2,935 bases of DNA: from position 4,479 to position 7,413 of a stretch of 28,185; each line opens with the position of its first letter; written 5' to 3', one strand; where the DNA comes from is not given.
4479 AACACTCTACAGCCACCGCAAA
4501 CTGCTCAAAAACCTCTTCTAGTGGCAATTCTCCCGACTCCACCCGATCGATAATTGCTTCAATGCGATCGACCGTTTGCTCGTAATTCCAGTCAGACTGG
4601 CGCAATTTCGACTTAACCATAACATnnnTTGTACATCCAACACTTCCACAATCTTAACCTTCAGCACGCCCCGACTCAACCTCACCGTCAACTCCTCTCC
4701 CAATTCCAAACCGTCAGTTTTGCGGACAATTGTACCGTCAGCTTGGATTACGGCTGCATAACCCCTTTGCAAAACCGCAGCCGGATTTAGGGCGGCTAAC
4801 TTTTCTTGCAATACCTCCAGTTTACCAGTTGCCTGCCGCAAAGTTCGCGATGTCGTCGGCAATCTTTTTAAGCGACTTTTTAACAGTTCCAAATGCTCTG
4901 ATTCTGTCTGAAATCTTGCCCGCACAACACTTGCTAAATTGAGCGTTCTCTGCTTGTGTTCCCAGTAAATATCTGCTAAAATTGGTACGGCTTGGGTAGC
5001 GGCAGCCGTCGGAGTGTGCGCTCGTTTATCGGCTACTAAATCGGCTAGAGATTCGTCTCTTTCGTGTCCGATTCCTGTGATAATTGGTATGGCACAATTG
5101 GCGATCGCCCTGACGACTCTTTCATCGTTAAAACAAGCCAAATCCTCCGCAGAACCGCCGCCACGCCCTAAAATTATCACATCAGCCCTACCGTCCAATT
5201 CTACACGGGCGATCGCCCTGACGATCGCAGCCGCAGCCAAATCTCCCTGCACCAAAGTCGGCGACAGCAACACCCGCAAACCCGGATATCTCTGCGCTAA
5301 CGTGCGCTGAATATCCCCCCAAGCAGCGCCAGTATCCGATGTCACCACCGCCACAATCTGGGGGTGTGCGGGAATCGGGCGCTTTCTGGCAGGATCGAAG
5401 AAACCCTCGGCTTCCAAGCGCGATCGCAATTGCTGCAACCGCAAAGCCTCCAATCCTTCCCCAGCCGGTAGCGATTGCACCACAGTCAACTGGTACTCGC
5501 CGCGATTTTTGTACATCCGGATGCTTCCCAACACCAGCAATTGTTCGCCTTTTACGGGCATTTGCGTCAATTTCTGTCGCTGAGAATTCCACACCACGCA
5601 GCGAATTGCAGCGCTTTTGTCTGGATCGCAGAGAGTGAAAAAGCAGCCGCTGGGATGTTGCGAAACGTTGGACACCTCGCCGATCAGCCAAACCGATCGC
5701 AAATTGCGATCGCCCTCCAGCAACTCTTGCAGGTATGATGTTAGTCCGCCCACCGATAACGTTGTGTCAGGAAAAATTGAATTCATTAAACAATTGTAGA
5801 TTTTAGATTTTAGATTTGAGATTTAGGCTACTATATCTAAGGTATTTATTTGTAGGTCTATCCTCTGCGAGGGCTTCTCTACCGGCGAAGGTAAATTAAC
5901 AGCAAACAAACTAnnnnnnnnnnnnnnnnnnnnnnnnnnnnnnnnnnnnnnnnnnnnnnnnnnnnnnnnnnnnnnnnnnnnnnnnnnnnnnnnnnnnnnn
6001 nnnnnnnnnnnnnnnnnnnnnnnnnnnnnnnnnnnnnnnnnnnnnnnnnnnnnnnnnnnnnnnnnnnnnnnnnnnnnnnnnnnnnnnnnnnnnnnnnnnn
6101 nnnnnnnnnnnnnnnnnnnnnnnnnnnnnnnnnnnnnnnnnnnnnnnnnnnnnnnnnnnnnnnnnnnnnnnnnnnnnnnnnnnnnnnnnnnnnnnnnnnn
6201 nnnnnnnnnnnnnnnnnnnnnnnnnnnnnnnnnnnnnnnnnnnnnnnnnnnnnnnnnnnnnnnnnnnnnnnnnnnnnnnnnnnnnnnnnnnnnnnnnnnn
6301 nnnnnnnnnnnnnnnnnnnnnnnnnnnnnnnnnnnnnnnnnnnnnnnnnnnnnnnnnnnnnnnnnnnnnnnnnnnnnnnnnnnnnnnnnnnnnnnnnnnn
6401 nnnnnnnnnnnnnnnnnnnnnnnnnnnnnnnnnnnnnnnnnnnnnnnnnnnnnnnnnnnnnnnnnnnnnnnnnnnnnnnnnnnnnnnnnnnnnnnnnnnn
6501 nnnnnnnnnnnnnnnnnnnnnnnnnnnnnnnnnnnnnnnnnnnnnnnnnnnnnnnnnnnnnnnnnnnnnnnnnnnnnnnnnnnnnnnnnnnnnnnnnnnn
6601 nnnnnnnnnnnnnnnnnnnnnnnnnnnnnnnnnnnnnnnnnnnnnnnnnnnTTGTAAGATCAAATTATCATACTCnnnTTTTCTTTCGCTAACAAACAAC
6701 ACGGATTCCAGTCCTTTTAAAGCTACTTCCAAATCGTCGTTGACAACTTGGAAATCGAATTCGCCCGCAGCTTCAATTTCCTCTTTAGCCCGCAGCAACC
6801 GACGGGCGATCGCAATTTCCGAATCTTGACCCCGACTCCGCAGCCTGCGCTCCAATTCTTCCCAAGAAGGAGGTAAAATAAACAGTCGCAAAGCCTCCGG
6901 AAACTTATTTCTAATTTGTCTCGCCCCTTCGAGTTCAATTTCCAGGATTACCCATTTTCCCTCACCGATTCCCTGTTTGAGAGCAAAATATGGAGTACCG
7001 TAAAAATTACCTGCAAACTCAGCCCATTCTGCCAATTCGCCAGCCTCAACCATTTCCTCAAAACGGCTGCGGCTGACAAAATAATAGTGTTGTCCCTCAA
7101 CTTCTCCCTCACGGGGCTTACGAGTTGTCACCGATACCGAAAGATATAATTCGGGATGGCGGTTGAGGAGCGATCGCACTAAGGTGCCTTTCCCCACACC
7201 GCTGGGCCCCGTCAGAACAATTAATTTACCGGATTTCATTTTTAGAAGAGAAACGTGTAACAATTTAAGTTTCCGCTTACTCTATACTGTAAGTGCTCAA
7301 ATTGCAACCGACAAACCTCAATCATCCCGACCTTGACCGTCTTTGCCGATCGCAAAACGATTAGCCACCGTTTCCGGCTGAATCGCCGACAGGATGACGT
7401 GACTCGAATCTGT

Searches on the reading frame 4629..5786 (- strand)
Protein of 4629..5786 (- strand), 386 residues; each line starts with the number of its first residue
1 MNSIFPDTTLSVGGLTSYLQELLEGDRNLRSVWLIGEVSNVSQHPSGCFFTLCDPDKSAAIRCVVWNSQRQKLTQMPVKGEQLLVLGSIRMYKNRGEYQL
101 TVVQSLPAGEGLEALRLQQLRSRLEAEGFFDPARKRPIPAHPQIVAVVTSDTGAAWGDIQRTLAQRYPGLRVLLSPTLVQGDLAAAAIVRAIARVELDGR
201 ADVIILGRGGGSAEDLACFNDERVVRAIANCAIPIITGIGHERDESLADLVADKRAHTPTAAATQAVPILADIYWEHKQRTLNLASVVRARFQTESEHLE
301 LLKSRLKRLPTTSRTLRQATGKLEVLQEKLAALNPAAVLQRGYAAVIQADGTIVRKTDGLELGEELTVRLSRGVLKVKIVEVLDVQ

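Call 4: search_protein_families(library=pfam, proteins=[window:4629-5786:-], max_evalue=0.01)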
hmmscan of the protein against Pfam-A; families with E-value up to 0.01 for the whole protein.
window:4629-5786:- (386 aa): 4 families
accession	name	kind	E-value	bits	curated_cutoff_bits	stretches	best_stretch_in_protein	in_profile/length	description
PF02601.20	Exonuc_VII_L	-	5.5e-79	266.3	35.9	2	130-319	2-188/315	Exonuclease VII, large subunit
PF13742.12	tRNA_anti_2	-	2e-22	79.7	27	1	10-103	1-92/95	OB-fold nucleic acid binding domain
PF01336.31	tRNA_anti-codon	-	2.2e-10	40.7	27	1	32-102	1-69/75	OB-fold nucleic acid binding domain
PF00436.31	SSB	-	0.0022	18.5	26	1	57-94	46-83/104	Single-strand binding protein family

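Call 50: find_encoding_contigs(protein=window:4629-5786:-, flank=6000, max_places=8)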
Protein window:4629-5786:- (386 aa): no gene with exactly this product is on record in the collection.

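Call 51: find_related_loci(query=window:4629-5786:-, collection=metagenome_contigs, flank=6000)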
Query window:4629-5786:- (386 aa) in metagenome_contigs; peptide patterns used: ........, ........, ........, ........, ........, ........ (x = any residue, [..] = any of these).
407 stretches matched a pattern; 234 encode a relative of the query (tblastn E <= 1e-3); the best 80 are kept; 79 distinct loci.
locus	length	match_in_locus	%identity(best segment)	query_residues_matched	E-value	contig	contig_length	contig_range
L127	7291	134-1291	93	1-386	0e+0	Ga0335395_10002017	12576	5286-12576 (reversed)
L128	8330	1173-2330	93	1-386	0e+0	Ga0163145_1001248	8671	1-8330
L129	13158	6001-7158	91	1-386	0e+0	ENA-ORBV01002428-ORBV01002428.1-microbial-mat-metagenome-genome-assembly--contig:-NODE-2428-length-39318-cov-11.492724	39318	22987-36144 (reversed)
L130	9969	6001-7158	91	1-386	0e+0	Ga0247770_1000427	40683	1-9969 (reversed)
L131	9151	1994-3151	90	1-386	0e+0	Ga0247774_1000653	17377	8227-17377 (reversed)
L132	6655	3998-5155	90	1-386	0e+0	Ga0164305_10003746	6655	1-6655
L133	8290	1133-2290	89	1-386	0e+0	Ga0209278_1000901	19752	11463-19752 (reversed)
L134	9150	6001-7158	89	1-386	0e+0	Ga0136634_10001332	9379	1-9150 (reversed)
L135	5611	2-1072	94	30-386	0e+0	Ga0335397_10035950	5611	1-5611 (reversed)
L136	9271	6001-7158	82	1-386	0e+0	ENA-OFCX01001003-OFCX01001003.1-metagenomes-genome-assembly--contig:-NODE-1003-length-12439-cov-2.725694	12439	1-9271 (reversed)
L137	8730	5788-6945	82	1-386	0e+0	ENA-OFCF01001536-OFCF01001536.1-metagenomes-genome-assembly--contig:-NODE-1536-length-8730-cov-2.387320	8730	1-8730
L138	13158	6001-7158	82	1-386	0e+0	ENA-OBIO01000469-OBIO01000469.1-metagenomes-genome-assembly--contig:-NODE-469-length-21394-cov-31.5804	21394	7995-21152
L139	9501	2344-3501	82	1-386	0e+0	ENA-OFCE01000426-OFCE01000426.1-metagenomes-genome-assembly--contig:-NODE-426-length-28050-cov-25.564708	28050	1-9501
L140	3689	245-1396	79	1-384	0e+0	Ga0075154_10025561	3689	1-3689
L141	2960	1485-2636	68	1-384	0e+0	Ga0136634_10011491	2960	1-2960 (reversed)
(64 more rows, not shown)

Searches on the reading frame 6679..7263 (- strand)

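Call 75: search_protein_families(library=pfam, proteins=[window:6679-7263:-], max_evalue=0.001)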
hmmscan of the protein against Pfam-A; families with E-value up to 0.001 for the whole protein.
window:6679-7263:- (195 aa): 8 families
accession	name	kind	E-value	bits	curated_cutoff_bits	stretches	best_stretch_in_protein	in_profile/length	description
PF00625.27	Guanylate_kin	-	1.2e-48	165.7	25.2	1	12-189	2-179/182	Guanylate kinase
PF13671.12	AAA_33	-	1.3e-06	29.2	27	1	14-69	1-56/143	AAA domain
PF00005.33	ABC_tran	-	1.8e-05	25.8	25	1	7-157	6-124/137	ABC transporter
PF03193.22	RsgA_GTPase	-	0.00012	22.4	30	1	8-36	102-130/174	RsgA GTPase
PF13401.12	AAA_22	-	0.00013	22.7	27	1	11-44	4-33/130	AAA domain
PF13191.12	AAA_16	-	0.00017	22.6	32.6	1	11-39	23-51/167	AAA ATPase domain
PF13238.12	AAA_18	-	0.00038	21.3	29.4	1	15-148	1-116/128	AAA domain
PF01926.29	MMR_HSR1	-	0.00085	19.9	21.9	0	15-63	2-51/113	50S ribosome-binding GTPase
